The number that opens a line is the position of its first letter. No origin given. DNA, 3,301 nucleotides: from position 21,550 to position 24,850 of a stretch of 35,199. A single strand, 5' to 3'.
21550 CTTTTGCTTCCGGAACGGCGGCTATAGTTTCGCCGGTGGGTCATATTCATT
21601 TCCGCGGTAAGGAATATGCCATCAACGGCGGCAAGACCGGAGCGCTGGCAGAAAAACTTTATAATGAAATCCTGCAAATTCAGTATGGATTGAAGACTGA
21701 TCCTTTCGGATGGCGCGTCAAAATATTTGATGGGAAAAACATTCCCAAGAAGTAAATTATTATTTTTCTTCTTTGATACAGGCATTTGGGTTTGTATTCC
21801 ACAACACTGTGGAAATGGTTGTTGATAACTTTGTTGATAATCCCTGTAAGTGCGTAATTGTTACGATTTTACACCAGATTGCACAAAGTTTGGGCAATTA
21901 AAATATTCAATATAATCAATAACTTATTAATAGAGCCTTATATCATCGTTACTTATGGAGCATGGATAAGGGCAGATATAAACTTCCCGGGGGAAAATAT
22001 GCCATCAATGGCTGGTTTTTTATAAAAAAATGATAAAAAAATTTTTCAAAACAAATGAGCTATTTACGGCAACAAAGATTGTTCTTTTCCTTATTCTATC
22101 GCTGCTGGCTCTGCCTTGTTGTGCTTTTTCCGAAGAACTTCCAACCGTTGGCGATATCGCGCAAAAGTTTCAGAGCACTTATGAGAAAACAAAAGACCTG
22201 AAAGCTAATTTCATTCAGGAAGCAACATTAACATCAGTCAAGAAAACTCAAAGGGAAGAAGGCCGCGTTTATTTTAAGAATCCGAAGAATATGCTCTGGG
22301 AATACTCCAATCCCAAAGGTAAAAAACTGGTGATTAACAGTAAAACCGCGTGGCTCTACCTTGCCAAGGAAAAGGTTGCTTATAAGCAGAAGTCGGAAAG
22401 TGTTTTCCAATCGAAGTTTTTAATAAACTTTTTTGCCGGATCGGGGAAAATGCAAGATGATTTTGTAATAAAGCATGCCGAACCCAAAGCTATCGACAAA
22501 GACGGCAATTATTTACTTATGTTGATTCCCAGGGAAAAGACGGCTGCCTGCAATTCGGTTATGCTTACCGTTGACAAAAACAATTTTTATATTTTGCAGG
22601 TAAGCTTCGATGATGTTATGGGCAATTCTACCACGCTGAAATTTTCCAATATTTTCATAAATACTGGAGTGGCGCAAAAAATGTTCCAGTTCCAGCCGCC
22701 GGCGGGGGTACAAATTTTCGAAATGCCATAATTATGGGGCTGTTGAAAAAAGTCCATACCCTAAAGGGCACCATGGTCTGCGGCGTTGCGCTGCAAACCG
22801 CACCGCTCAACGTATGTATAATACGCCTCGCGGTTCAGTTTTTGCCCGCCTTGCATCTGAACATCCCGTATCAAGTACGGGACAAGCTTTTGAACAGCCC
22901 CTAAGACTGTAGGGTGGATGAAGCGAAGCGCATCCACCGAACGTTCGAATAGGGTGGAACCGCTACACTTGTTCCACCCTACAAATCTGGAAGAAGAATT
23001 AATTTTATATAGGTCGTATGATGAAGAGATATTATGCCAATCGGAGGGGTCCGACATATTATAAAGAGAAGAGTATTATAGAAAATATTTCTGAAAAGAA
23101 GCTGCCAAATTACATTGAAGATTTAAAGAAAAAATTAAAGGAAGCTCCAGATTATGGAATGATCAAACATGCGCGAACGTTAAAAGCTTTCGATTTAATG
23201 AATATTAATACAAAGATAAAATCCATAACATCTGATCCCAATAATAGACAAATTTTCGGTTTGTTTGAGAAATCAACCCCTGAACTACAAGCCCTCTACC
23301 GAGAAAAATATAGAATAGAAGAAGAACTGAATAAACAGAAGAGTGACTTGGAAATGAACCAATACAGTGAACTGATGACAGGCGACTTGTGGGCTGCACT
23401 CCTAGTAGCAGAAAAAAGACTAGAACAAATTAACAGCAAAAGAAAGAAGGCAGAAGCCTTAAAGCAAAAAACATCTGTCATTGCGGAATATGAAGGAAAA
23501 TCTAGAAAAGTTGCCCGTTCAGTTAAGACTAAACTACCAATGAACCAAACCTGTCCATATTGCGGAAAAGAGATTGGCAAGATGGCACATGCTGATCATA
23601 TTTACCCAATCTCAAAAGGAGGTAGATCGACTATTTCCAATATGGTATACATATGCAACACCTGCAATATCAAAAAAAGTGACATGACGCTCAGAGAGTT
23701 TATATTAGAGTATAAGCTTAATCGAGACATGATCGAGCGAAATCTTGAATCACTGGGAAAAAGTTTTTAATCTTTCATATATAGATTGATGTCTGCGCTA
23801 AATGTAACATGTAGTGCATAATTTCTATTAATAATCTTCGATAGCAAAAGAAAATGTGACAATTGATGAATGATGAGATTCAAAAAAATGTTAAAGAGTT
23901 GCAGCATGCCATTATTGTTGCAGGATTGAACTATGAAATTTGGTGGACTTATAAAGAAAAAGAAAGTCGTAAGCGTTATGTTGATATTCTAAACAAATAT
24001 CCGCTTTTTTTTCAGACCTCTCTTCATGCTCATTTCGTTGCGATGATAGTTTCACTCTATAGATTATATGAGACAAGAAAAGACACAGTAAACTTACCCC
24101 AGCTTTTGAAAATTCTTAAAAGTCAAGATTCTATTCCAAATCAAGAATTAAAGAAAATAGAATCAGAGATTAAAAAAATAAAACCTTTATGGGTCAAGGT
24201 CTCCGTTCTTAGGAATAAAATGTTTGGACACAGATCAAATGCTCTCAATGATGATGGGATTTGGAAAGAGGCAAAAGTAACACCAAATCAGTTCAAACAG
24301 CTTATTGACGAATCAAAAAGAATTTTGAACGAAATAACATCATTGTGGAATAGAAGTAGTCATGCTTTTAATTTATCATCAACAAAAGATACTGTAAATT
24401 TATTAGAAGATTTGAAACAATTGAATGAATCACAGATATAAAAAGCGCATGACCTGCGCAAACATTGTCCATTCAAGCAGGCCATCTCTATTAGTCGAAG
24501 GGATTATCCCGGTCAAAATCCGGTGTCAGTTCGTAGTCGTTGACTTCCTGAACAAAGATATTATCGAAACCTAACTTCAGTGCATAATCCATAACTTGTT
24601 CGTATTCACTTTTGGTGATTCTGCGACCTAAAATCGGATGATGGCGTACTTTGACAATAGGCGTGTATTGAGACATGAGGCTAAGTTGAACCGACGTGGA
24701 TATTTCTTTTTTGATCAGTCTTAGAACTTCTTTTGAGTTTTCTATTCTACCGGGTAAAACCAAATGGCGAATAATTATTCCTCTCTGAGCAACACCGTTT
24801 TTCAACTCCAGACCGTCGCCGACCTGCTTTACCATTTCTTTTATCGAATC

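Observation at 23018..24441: AT-rich two-gene islet: a coiled-coil HNH nuclease plus an AbiU2-like HEPN protein, a candidate uncharacterised defence pair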

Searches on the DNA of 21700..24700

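Call 70: search_rna_families(source=window, start=21700, end=24700, threshold=evalue, max_evalue=1)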
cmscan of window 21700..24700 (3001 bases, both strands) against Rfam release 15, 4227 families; matches with E-value up to 1: 0.
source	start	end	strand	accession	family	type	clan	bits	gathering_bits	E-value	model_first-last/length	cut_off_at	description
